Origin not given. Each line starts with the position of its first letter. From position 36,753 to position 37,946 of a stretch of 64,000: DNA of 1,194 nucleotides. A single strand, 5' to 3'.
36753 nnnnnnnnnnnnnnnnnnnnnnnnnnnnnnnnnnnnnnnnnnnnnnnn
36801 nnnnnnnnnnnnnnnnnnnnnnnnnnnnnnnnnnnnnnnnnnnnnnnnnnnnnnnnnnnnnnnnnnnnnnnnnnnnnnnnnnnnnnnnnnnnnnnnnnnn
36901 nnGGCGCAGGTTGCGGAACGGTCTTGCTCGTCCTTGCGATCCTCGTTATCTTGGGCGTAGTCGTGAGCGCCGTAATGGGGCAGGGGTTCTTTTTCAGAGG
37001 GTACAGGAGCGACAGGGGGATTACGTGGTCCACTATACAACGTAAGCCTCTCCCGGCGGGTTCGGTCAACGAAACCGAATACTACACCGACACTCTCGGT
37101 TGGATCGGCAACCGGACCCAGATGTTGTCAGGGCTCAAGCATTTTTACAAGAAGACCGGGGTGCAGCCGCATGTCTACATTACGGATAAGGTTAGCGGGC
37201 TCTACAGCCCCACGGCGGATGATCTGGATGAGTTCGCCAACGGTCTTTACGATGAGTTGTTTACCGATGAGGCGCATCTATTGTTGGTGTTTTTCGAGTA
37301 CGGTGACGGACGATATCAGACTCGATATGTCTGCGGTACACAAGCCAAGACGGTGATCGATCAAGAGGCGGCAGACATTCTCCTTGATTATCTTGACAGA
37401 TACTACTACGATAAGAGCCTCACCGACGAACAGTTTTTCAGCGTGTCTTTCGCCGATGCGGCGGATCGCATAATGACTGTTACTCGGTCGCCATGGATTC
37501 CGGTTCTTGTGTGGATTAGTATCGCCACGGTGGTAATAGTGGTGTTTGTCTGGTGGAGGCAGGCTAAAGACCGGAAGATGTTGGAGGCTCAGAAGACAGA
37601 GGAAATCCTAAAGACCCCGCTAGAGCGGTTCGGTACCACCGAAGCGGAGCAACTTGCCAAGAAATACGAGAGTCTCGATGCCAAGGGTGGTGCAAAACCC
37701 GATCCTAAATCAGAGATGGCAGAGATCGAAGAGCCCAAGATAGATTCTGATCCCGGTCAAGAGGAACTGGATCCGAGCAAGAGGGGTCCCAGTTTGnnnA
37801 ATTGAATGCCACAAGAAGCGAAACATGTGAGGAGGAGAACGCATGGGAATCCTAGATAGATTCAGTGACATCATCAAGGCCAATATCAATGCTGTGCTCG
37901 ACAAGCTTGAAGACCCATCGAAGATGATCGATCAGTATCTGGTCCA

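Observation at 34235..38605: PspA/IM30 gene preceded by two atypical membrane proteins (TM-anchored beta-propeller; RGG-rich TPM-like bitopic protein)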

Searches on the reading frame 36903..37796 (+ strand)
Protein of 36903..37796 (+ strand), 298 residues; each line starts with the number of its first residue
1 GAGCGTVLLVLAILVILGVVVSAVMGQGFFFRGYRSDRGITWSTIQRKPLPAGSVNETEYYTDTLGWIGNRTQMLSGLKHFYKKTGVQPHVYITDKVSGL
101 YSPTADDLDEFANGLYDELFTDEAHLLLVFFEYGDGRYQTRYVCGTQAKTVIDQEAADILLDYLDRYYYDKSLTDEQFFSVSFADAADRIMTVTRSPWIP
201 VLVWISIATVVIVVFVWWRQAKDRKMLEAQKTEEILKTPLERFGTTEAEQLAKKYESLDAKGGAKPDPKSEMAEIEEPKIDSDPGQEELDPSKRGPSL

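Call 10: find_homologous_proteins(query=window:36903-37796:+)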
Query window:36903-37796:+ (298 aa): 852 proteins with E <= 0.001 among 2665 candidates; the best 120 are listed.
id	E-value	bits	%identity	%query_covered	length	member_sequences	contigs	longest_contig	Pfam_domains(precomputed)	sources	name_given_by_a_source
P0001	7.8e-147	507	95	79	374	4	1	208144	-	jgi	jgi:hypothetical protein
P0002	4.2e-113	396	67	91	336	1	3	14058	-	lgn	-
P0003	7.5e-113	395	73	82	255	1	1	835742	-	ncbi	-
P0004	1.0e-111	391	66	94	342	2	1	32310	-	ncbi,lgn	-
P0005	9.4e-108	378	63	89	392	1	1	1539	-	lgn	-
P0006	1.8e-107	377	66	86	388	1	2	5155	-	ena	-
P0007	5.5e-107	376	65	89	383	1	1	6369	-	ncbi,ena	-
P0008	6.7e-107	375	65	86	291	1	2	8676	-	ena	-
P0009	1.8e-106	374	59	99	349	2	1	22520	-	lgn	-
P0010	2.4e-106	374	62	99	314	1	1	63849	-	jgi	jgi:cbb3-type cytochrome oxidase subunit 3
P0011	3.7e-106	373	63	90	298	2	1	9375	-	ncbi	-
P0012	4.2e-106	373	65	86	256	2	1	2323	-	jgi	jgi:uncharacterized membrane protein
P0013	1.9e-105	371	60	96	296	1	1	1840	-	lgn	-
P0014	6.3e-105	369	62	89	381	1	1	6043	-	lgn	-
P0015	1.2e-104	368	65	88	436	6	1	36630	-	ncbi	-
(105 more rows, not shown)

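Call 46: search_dna_similar(query=window:36903-37796:+, collection=plasmids, mode=protein, max_rows=10)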
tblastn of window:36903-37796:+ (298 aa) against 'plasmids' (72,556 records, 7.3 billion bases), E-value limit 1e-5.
No match.

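Call 47: search_dna_similar(query=window:36903-37796:+, collection=phages, mode=protein, max_rows=10)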
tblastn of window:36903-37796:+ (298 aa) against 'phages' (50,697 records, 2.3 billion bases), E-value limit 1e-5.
Records with a match: 1; places in all: 1; records where one place covers at least 80% of the query: 0.
Best place of each record, by identity: <60% 1.
By first word of the organism name: Bacteriophage 1.
By host as written in the record: - 1.
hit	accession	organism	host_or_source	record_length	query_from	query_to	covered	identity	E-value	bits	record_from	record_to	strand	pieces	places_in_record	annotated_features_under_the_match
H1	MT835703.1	Bacteriophage sp.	human fecal samples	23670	40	246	69%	33.2%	5e-18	90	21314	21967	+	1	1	record has no annotation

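Call 58: get_annotated_region(hit=H1, flank=6000)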
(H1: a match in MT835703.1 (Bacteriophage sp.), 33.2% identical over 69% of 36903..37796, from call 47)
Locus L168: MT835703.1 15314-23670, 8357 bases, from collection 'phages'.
description: UNVERIFIED: Bacteriophage sp. clone scaffold_488 genomic sequence.
organism: Bacteriophage sp. (NCBI taxid 38018)
taxonomy: Viruses
host: -; source: human fecal samples; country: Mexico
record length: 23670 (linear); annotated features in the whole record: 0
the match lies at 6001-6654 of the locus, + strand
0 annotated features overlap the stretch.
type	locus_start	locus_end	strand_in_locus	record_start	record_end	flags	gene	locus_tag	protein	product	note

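Call 61: find_homologous_proteins(query=L168:5977-6687:+)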
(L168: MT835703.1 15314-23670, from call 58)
Query L168:5977-6687:+ (237 aa): 73 proteins with E <= 0.001 among 527 candidates.
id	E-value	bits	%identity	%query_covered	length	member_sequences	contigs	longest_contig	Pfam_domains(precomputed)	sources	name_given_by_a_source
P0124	7.6e-148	509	97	100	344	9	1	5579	-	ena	-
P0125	1.0e-147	508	96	100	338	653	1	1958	-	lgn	-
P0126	1.9e-145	501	95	100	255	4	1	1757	-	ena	-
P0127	4.5e-142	490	92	100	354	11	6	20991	-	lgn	-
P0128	4.9e-141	486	100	92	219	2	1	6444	-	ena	-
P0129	3.7e-138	477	89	100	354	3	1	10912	-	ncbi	-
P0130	2.4e-135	468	89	100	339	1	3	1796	-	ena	-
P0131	4.6e-135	467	89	100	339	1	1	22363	-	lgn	-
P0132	4.6e-135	467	89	100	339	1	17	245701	-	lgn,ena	-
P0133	4.6e-135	467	89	100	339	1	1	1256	-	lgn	-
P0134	4.6e-135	467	89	100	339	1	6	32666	-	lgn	-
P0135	8.7e-135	466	88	100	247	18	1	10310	-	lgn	-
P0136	1.1e-134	466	88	100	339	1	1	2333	-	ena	-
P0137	2.1e-134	465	88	100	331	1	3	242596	-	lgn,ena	-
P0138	2.4e-132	458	88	100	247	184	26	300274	-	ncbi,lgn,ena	-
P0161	1.7e-77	278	56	97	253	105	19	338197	-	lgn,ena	-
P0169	1.5e-67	246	50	98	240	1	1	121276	-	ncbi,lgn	-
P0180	4.1e-28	117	36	99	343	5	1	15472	PF04536.21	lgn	-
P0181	8.9e-27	112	37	99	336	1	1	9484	PF04536.21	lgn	-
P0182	3.7e-26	110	40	82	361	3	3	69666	-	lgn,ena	-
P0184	6.8e-25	106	36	99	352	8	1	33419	-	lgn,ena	-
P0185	8.1e-23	100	36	82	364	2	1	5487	PF04536.21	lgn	-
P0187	1.1e-20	93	35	82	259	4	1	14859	-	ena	-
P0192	6.5e-13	67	32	97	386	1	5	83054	-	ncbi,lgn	-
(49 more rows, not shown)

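Call 62: find_encoding_contigs(protein=P0138, flank=4000, max_places=2)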
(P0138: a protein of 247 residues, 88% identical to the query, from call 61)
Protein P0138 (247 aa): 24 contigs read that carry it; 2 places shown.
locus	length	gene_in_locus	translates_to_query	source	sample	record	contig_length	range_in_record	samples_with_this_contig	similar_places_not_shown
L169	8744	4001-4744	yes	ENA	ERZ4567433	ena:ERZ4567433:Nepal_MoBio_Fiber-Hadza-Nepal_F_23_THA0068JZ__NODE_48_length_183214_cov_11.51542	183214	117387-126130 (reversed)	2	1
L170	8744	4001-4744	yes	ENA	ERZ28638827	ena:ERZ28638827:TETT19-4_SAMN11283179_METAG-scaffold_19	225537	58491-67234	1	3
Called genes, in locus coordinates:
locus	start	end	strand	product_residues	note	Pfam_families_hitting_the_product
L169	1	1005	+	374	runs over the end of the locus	PF11187:Mbeg1-like, PF26363:Phospholipase-like (weak)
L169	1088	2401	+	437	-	PF00990:GGDEF, PF00563:EAL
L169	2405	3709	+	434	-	PF00990:GGDEF, PF00563:EAL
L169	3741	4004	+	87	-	-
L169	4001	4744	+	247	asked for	-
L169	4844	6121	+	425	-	PF17201:Cache_3-Cache_2 (weak), PF17202:sCache_3_3, PF00990:GGDEF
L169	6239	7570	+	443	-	PF03951:Gln-synt_N, PF00120:Gln-synt_C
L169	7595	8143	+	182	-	PF03861:ANTAR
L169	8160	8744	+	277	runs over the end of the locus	PF01678:DAP_epimerase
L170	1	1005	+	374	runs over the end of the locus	PF11187:Mbeg1-like, PF26363:Phospholipase-like (weak)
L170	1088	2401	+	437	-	PF00990:GGDEF, PF00563:EAL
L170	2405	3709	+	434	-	PF00990:GGDEF, PF00563:EAL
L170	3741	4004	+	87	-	-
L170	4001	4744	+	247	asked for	-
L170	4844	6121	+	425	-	PF17201:Cache_3-Cache_2 (weak), PF17202:sCache_3_3, PF00990:GGDEF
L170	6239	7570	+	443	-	PF03951:Gln-synt_N, PF00120:Gln-synt_C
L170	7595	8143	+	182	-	PF03861:ANTAR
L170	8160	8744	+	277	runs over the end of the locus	PF01678:DAP_epimerase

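Call 63: find_encoding_contigs(protein=P0161, flank=4000, max_places=2)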
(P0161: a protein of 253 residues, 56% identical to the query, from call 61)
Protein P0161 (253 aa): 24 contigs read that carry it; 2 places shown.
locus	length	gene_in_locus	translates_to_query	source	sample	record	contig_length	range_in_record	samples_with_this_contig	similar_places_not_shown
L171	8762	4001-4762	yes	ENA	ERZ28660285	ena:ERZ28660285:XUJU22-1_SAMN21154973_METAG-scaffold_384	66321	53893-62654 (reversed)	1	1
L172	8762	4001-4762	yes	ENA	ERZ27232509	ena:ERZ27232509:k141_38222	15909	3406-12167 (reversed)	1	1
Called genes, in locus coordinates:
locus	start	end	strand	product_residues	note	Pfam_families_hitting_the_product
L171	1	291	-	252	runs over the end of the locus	-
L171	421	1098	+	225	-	PF05857:TraX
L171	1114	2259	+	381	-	PF11187:Mbeg1-like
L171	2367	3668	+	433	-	PF00990:GGDEF (weak), PF00563:EAL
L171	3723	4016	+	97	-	-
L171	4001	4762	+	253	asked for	-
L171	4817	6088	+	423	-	PF00654:Voltage_CLC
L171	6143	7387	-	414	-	PF09587:PGA_cap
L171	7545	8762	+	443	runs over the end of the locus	PF03951:Gln-synt_N, PF00120:Gln-synt_C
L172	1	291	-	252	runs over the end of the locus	-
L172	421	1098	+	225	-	PF05857:TraX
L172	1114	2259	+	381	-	PF11187:Mbeg1-like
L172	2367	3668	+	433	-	PF00990:GGDEF (weak), PF00563:EAL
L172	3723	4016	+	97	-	-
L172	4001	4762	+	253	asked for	-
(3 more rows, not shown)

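Call 64: find_encoding_contigs(protein=P0169, flank=4000, max_places=1)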
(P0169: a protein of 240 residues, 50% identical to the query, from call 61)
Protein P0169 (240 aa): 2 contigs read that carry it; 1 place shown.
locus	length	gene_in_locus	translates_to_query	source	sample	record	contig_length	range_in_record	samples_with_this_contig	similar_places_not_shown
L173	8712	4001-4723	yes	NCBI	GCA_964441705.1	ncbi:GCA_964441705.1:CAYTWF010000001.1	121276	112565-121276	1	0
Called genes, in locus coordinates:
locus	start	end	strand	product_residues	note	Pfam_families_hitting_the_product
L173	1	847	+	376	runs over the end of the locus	PF11187:Mbeg1-like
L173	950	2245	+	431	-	PF00990:GGDEF (weak), PF00563:EAL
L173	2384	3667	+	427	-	PF00990:GGDEF, PF00563:EAL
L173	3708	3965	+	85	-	-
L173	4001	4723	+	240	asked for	-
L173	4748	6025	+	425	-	PF00654:Voltage_CLC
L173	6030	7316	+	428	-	PF17202:sCache_3_3, PF00990:GGDEF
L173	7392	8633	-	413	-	PF09587:PGA_cap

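Call 65: find_encoding_contigs(protein=P0182, flank=4000, max_places=1)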
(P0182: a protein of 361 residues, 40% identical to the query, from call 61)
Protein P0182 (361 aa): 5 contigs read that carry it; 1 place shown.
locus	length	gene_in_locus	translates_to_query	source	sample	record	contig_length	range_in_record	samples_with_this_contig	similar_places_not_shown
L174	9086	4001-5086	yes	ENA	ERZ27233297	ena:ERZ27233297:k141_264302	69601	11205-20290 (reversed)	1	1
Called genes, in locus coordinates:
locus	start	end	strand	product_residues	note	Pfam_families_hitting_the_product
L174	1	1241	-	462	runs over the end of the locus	PF14691:Fer4_20, PF02826:2-Hacid_dh_C (faint), PF01946:Thi4 (faint), PF07992:Pyr_redox_2, PF12831:FAD_oxidored (faint), PF13450:NAD_binding_8, PF01262:AlaDh_PNT_C (weak), PF00070:Pyr_redox (weak), +1 more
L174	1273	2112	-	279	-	PF10418:DHODB_Fe-S_bind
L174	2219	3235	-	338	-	PF00583:Acetyltransf_1, PF13527:Acetyltransf_9, PF13508:Acetyltransf_7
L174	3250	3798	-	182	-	PF02542:YgbB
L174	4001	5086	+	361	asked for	-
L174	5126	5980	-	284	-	-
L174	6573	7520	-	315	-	PF03547:Mem_trans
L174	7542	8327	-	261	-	PF04542:Sigma70_r2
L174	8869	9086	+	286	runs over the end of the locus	PF00990:GGDEF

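Call 66: find_encoding_contigs(protein=P0192, flank=4000, max_places=1)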
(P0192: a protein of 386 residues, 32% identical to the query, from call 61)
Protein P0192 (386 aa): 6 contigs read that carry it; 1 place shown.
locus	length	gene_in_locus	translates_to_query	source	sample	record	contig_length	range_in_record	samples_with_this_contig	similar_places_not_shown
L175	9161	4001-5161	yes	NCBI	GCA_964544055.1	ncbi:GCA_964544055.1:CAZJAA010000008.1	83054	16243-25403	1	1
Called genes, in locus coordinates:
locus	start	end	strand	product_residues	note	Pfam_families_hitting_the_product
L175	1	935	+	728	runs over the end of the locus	PF00528:BPD_transp_1 (weak)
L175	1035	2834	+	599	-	PF00664:ABC_membrane, PF02463:SMC_N (faint), PF00005:ABC_tran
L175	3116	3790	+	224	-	PF04012:PspA_IM30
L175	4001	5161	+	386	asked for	-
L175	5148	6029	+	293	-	-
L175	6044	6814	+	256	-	-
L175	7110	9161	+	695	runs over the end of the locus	PF01138:RNase_PH, PF03725:RNase_PH_C, PF03726:PNPase, PF01138:RNase_PH, PF00013:KH_1, PF00575:S1, PF23459:S1_RRP5 (faint)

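Call 85: find_encoding_contigs(protein=P0180, flank=4000, max_places=1)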
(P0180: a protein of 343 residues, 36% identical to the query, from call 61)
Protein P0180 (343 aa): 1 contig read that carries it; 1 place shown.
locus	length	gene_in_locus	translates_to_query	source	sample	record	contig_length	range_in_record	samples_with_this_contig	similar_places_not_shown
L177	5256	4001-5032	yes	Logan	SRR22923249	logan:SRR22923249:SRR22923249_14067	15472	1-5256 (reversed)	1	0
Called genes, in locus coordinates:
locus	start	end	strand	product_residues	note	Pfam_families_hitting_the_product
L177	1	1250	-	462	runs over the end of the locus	PF14691:Fer4_20, PF02826:2-Hacid_dh_C (faint), PF01946:Thi4 (faint), PF07992:Pyr_redox_2, PF12831:FAD_oxidored (faint), PF13450:NAD_binding_8, PF13738:Pyr_redox_3 (faint), PF00070:Pyr_redox (weak)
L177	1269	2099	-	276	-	PF10418:DHODB_Fe-S_bind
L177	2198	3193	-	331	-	PF13527:Acetyltransf_9, PF00583:Acetyltransf_1, PF13508:Acetyltransf_7 (weak)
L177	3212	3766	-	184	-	PF02542:YgbB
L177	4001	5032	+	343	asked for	PF04536:TPM_phosphatase (weak)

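Call 86: find_encoding_contigs(protein=P0184, flank=4000, max_places=1)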
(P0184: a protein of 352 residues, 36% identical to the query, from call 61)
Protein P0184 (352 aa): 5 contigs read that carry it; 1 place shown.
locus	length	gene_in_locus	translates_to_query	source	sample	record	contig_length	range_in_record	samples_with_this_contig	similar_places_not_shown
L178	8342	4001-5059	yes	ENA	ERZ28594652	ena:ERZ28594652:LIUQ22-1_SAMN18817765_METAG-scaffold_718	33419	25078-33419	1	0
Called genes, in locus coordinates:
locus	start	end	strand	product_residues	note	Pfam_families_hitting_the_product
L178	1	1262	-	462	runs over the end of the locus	PF14691:Fer4_20, PF02826:2-Hacid_dh_C (faint), PF01946:Thi4 (faint), PF01262:AlaDh_PNT_C (faint), PF03486:HI0933_like (faint), PF07992:Pyr_redox_2, PF13450:NAD_binding_8, PF00070:Pyr_redox (weak), +2 more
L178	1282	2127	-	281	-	PF10418:DHODB_Fe-S_bind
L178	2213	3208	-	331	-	PF13527:Acetyltransf_9, PF00583:Acetyltransf_1, PF13508:Acetyltransf_7 (faint)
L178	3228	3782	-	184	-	PF02542:YgbB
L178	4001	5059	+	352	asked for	-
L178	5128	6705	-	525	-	-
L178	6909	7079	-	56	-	-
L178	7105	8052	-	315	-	PF03547:Mem_trans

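Call 87: find_encoding_contigs(protein=P0187, flank=4000, max_places=1)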
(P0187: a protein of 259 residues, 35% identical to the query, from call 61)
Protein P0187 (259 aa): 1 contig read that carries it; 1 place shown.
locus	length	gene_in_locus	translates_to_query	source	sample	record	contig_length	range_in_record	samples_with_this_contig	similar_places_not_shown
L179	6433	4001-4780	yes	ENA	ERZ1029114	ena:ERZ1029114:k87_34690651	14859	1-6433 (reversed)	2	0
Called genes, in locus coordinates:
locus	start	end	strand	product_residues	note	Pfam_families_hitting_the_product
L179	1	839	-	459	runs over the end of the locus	PF14691:Fer4_20, PF01262:AlaDh_PNT_C (faint), PF13738:Pyr_redox_3 (faint), PF01494:FAD_binding_3 (faint), PF03486:HI0933_like (faint), PF07992:Pyr_redox_2, PF13450:NAD_binding_8, PF00070:Pyr_redox (weak), +1 more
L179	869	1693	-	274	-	PF10418:DHODB_Fe-S_bind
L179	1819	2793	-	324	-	PF13527:Acetyltransf_9 (weak)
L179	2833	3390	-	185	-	PF02542:YgbB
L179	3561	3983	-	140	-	-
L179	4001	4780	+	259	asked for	-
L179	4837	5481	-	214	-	PF00702:Hydrolase, PF12710:HAD (weak), PF13419:HAD_2, PF13242:Hydrolase_like (weak)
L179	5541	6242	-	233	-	PF04172:LrgB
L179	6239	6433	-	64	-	?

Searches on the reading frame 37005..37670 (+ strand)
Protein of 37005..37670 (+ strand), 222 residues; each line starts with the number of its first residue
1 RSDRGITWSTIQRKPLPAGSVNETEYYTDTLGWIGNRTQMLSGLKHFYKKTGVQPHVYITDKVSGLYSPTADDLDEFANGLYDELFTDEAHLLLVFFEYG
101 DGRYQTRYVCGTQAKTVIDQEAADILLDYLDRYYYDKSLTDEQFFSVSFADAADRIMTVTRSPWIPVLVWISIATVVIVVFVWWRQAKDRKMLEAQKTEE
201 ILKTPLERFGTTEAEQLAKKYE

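Call 67: search_protein_representatives(protein=window:37005-37670:+)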
Query: 222 residues. Proteins with E-value up to 0.001 (for the whole library): 1174; up to 1e-10: 900; up to 1e-30: 345. The best 150 are listed.
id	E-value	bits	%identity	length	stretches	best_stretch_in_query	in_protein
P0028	1.1e-99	349.2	70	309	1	3-222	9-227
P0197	1.5e-90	319.3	67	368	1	4-222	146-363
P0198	1.5e-84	299.7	63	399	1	4-222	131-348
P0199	3.6e-81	288.6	59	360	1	3-222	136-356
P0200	1.2e-74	267.3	54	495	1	5-222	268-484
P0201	9.6e-74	264.3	54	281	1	5-222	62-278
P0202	2.5e-71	256.4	52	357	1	4-222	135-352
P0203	1.1e-69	251.1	52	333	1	4-222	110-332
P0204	1.1e-68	247.8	53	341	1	5-213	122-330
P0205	9.6e-68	244.7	52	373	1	4-222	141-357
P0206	6.5e-67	242.0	51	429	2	5-222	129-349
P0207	2.0e-65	237.1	52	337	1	5-222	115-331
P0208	2.8e-65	236.7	52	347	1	3-221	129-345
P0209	2.4e-64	233.6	50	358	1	2-222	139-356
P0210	3.2e-64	233.2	52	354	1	4-222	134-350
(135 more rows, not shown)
